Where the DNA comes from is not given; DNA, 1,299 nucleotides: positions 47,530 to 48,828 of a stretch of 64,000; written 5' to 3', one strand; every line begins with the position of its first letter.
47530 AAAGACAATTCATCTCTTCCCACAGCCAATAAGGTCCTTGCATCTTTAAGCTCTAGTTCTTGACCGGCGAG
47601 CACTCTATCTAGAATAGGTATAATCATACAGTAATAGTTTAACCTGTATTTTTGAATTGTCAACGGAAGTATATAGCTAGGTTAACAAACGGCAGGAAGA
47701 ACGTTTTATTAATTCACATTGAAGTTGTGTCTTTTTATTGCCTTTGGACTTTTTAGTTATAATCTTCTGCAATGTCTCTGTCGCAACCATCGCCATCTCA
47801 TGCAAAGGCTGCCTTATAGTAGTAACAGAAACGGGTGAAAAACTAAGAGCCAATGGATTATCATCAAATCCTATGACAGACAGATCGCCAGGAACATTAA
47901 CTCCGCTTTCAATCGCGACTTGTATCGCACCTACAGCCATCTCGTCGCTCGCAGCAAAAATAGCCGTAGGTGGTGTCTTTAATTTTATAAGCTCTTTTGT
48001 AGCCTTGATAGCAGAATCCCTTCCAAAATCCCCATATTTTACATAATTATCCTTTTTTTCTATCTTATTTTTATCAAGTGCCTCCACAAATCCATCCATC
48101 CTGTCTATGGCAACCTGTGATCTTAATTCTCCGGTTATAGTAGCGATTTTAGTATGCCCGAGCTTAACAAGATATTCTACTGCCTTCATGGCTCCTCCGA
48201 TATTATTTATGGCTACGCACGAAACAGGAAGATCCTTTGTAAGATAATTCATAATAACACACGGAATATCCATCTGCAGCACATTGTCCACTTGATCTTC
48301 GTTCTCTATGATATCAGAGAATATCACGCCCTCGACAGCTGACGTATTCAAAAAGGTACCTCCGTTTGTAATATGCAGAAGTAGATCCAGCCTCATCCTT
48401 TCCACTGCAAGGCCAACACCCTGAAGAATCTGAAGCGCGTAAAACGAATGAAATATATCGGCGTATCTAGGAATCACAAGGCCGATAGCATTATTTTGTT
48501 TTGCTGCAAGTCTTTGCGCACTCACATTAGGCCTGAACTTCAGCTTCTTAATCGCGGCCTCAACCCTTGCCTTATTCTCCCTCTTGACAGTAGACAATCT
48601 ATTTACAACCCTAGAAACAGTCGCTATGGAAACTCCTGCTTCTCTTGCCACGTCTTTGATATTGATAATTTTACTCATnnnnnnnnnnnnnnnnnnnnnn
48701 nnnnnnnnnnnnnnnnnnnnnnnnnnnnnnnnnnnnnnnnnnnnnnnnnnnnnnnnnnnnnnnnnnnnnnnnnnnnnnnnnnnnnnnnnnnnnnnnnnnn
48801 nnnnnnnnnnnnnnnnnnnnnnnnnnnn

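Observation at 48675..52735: Two tandem, paralogous secretin genes with an overlapping stop and start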

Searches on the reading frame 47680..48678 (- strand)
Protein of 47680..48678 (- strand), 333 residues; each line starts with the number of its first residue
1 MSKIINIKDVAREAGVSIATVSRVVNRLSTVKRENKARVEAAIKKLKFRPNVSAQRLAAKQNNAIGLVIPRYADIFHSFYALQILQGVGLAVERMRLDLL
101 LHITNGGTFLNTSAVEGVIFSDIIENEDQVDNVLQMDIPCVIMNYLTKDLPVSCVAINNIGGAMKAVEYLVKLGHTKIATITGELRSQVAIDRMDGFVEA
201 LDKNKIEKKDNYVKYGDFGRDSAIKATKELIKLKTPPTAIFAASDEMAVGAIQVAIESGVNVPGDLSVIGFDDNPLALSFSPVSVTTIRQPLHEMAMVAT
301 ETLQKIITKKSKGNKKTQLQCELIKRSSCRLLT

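Call 6: search_protein_families(library=pfam, proteins=[window:47680-48678:-], max_evalue=0.01)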
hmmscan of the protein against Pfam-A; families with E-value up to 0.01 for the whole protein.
window:47680-48678:- (333 aa): 6 families
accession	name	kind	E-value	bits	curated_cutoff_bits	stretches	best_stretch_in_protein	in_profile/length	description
PF13377.12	Peripla_BP_3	-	6.7e-33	114.5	26.5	1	167-329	1-167/167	Periplasmic binding protein-like domain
PF00356.27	LacI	-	9.7e-18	64.1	27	1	6-51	1-46/46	Bacterial regulatory proteins, lacI family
PF00532.27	Peripla_BP_1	-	1e-16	61.7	22.2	1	110-326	53-280/281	Periplasmic binding proteins and sugar binding domain of LacI family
PF13407.12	Peripla_BP_4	-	5.4e-14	52.8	35.1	1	130-280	73-225/258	Periplasmic binding protein domain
PF13542.12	HTH_Tnp_ISL3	-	0.0056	16.6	27.4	0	6-28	28-50/51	Helix-turn-helix domain of transposase family ISL3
PF01371.25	Trp_repressor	-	0.0064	17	27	0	9-38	54-83/88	Trp repressor protein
